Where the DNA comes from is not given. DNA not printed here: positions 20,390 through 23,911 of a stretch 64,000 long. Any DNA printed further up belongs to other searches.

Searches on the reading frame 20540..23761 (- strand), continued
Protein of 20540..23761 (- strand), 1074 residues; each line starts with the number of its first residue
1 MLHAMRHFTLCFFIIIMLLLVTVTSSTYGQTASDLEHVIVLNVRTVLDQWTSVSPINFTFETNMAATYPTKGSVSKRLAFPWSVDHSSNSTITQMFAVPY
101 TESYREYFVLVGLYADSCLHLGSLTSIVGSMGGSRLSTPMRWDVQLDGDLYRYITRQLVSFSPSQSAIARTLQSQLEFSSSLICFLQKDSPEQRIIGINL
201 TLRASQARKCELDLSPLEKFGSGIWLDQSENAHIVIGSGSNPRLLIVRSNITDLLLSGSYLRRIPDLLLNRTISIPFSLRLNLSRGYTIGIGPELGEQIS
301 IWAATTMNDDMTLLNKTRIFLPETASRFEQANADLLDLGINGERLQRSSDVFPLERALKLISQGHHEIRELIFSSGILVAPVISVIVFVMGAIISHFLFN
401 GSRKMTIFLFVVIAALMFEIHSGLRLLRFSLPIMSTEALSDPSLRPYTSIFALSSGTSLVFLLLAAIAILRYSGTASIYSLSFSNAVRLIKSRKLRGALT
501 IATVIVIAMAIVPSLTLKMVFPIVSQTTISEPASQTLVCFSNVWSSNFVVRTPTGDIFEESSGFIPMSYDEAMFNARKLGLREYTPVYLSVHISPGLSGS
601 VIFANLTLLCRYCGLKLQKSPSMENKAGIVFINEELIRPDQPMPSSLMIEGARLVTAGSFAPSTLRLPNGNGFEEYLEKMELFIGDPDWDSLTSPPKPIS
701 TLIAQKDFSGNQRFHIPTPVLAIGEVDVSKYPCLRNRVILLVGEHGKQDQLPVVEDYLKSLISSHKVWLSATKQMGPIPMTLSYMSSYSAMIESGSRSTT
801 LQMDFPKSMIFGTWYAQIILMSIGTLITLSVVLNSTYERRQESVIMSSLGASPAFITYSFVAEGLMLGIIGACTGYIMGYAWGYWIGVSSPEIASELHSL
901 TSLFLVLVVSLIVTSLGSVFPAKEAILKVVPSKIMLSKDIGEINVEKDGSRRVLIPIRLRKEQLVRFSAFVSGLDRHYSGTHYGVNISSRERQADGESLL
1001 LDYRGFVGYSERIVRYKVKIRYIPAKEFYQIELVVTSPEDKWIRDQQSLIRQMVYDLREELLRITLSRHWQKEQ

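Call 39: find_encoding_contigs(protein=P0006, flank=8000, max_places=3)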
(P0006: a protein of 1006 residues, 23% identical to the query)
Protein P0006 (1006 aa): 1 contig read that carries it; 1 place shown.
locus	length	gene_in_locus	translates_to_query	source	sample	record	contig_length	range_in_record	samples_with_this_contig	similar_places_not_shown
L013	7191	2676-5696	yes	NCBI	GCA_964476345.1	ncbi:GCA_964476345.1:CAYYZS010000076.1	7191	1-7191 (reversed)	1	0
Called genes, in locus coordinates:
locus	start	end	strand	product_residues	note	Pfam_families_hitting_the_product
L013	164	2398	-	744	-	PF20581:DUF6785, PF20580:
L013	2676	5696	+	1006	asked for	PF13620:CarboxypepD_reg, PF12704:MacB_PCD, PF02687:FtsX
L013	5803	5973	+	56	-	-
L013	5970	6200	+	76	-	-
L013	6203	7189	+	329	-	?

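Call 41: predict_structure(alignment_id=A2)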
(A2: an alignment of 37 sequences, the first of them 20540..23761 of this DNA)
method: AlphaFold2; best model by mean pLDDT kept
length: 1074 residues; sequences in the alignment: 37
mean_pLDDT: 80.5   pTM: 0.72
mean pLDDT of the five models: 80.5, 79.5, 77.8, 77.5, 76.5
residues with pLDDT >= 90: 347; 70-90: 524; 50-70: 129; < 50: 74
segments of 3 or more residues with pLDDT < 50: 1-5, 24-34, 128-138, 158-185, 187-192, 934-941, 1072-1074
pLDDT, mean of each block of 10 residues (from residue 1): 50 70 41 56 83 84 70 74 85 70 57 87 62 43 83 63 38 39 47 63 88 79 80 72 81 89 86 88 83 87 92 92 92 83 56 90 92 90 92 87 90 93 91 77 64 83 83 63 78 85 93 91 91 87 95 90 93 91 92 85 91 84 65 86 82 86 90 92 91 85 63 90 82 86 85 90 92 89 96 92 93 90 90 81 76 78 88 93 86 88 92 87 72 46 74 84 87 72 79 89 81 91 89 90 89 84 65 43
secondary structure, 60 per line:
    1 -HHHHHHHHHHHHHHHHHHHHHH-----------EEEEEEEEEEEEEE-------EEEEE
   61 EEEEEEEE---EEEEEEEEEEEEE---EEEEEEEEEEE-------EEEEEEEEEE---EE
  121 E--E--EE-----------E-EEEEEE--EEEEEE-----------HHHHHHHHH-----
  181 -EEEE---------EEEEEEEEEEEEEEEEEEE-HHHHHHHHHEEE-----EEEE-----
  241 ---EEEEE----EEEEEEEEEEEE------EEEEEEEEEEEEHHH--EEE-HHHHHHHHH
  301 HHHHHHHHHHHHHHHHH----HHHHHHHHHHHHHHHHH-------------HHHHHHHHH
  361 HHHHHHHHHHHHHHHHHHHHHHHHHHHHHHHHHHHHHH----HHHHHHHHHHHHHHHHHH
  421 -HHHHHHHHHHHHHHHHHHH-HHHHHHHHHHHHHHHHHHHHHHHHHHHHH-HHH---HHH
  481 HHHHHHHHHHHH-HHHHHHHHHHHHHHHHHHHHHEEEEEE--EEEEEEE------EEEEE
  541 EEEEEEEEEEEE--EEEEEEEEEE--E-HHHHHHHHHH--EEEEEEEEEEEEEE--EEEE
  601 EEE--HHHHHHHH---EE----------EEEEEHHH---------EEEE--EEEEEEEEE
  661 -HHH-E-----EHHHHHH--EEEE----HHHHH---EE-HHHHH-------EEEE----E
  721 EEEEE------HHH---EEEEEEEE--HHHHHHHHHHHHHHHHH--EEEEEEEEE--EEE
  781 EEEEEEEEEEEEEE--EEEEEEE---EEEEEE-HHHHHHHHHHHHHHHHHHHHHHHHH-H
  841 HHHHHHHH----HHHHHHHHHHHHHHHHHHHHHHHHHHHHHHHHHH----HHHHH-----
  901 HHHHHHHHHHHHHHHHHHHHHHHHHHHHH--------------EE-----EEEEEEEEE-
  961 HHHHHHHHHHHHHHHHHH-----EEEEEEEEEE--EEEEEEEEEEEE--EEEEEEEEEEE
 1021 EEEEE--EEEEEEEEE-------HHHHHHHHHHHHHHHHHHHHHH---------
elements in order (helices of 4 or more, strands of 3 or more residues): H2-23 E35-48 E56-68 E72-84 E88-98 E106-115 E119-121 E142-147 E150-155 H167-175 E182-185 E195-213 H215-223 E224-226 E232-235 E244-248 E253-264 E271-282 E288-290 H292-317 H322-338 H352-398 H403-420 H422-440 H442-470 H478-492 H494-514 E515-520 E523-529 E536-552 E555-564 H569-578 E581-594 E597-603 H606-613 E629-633 E646-649 E652-660 H673-678 E681-684 H689-693 H700-704 E712-715 E720-725 E738-745 H748-764 E767-775 E778-794 E797-803 E807-812 H814-838 H840-848 H853-886 H891-895 H901-929 E951-959 H961-978 E984-993 E996-1007 E1010-1025 E1028-1036 H1044-1065

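Call 44: fold_search(model_id=the predicted structure, library=pdb)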
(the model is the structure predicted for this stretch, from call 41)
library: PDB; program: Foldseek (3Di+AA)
matches with E <= 10: 640; with E <= 0.001: 29
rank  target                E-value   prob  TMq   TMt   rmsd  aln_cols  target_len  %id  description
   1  5lil_A                1.8e-07  1.00  0.15  0.25  19.8       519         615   12  Structure of Aggregatibacter actinomycetemcomitans MacB bound to ATPyS (P21) (released 2017-11-15)
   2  5xu1_M                4.5e-07  1.00  0.14  0.35  20.9       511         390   12  Structure of a non-canonical ABC transporter from Streptococcus pneumoniae R6 (released 2018-01-24)
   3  5gko_A                6.9e-07  1.00  0.13  0.21  17.9       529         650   11  Crystal structure of tripartite-type ABC transporter, MacB from Acinetobacter baumannii (released 2017-11-15)
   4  5lil_B                9.0e-07  1.00  0.15  0.25  19.3       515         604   12  Structure of Aggregatibacter actinomycetemcomitans MacB bound to ATPyS (P21) (released 2017-11-15)
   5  5lj7_B                1.7e-06  1.00  0.15  0.25  19.4       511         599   12  Structure of Aggregatibacter actinomycetemcomitans MacB bound to ATP (P21) (released 2017-11-15)
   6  5lj6                  2.8e-06  1.00  0.15  0.25  20.8       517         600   11  Structure of Aggregatibacter actinomycetemcomitans MacB bound to ATPyS (P6522) (released 2017-11-15)
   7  9rld_E                3.3e-06  1.00  0.12  0.27  21.5       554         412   14  LolCDE complex with Lpp lipoprotein (released 2026-01-21)
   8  9rlc_E                4.1e-06  1.00  0.12  0.27  21.8       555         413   14  LolCDE complex with Lpp lipoprotein (released 2026-01-21)
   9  5lj7_A                1.0e-05  1.00  0.15  0.26  17.9       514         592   12  Structure of Aggregatibacter actinomycetemcomitans MacB bound to ATP (P21) (released 2017-11-15)
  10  5nik_J                1.2e-05  1.00  0.14  0.23  21.1       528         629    9  Structure of the MacAB-TolC ABC-type tripartite multidrug efflux pump (released 2017-05-24)
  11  9rli_E                1.3e-05  1.00  0.11  0.27  21.1       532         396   14  LolCDEdelta(235-252) complex with Pal lipoprotein (released 2026-01-21)
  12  9rld_C                2.9e-05  1.00  0.13  0.33  19.2       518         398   11  LolCDE complex with Lpp lipoprotein (released 2026-01-21)
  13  9ge7_A                3.4e-05  1.00  0.13  0.17  27.3       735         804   11  Structure of E. coli YbbAP with bound ATP analogue (released 2025-05-28)
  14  7arh_E                3.9e-05  1.00  0.11  0.26  21.3       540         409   13  LolCDE in complex with lipoprotein (released 2021-04-07)
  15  7mdx_A                4.8e-05  1.00  0.10  0.25  21.2       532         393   10  LolCDE nucleotide-free (released 2021-08-11)
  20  5xu1_S                2.2e-04  1.00  0.12  0.33  18.4       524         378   12  Structure of a non-canonical ABC transporter from Streptococcus pneumoniae R6 (released 2018-01-24)
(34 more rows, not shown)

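Call 45: find_encoding_contigs(protein=P0002, flank=10000, max_places=3)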
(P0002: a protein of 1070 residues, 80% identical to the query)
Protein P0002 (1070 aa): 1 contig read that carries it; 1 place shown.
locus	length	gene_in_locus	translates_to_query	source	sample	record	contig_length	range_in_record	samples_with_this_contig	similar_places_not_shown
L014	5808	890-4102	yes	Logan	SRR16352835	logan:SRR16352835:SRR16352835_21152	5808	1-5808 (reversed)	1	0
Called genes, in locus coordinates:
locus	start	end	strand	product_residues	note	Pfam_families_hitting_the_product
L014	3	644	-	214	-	?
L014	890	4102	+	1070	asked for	PF02687:FtsX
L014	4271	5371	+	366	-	PF01208:URO-D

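Call 46: find_encoding_contigs(protein=P0012, flank=10000, max_places=3)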
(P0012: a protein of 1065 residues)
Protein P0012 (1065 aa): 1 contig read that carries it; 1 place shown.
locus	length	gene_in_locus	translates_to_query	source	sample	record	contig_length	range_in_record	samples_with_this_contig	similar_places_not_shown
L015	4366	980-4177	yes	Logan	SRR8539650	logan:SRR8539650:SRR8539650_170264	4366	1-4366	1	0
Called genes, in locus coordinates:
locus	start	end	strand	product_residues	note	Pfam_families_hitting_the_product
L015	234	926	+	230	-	-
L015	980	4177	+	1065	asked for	PF02687:FtsX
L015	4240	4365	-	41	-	?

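Call 47: find_encoding_contigs(protein=P0010, flank=10000, max_places=3)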
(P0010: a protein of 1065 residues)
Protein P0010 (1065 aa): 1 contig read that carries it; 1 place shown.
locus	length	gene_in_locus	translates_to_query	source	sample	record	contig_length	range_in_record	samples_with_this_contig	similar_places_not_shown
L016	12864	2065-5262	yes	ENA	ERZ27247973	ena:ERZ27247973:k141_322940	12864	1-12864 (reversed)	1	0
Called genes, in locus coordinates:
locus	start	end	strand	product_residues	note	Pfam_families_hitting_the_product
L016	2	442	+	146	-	?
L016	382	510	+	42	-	-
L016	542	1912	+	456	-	PF03417:AAT (weak), PF03577:Peptidase_C69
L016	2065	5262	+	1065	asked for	PF02687:FtsX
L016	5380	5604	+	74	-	-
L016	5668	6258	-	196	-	PF02517:Rce1-like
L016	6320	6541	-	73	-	-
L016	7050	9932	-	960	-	PF19773:DUF6259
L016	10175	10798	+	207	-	-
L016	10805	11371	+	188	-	-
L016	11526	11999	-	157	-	PF12675:DUF3795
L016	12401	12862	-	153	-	?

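Call 63: find_encoding_contigs(protein=P0020, flank=7000, max_places=3)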
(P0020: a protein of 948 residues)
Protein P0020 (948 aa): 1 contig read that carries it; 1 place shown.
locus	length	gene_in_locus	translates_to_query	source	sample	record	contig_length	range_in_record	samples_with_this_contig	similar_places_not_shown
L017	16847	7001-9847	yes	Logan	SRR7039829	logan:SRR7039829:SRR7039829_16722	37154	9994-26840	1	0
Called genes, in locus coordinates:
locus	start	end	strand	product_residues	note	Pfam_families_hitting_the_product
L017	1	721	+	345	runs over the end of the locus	PF00149:Metallophos (weak), PF12850:Metallophos_2 (weak)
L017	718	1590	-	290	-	PF03547:Mem_trans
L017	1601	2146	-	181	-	PF07998:Peptidase_M54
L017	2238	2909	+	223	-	PF01982:CTP-dep_RFKase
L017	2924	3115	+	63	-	-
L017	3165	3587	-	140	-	PF03692:CxxCxxCC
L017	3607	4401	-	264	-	PF04951:Peptidase_M55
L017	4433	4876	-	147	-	-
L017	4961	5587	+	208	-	-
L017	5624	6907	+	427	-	PF00368:HMG-CoA_red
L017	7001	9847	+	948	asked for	PF02687:FtsX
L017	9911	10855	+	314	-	-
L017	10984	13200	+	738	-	PF00933:Glyco_hydro_3, PF01915:Glyco_hydro_3_C, PF14310:Fn3-like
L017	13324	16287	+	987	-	PF17132:Glyco_hydro_106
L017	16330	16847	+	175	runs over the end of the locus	PF04343:DUF488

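Call 64: find_encoding_contigs(protein=P0021, flank=7000, max_places=3)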
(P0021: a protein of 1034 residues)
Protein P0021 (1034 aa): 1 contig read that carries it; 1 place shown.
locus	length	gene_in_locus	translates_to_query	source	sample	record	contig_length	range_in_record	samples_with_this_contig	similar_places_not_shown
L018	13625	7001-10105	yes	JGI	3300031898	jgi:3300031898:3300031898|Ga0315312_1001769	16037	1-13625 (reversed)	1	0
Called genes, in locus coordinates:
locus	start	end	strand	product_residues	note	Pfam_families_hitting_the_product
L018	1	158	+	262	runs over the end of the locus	PF01261:AP_endonuc_2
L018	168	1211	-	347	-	PF01408:GFO_IDH_MocA, PF02894:GFO_IDH_MocA_C, PF22725:GFO_IDH_MocA_C3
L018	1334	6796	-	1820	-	PF02837:Glyco_hydro_2_N, PF22666:Glyco_hydro_2_N2, PF00703:Glyco_hydro_2, PF02836:Glyco_hydro_2_C, PF12704:MacB_PCD (weak), PF02687:FtsX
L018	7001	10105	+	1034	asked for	PF12704:MacB_PCD (weak), PF02687:FtsX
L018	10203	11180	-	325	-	PF00480:ROK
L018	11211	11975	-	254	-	PF13580:SIS_2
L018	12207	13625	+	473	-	?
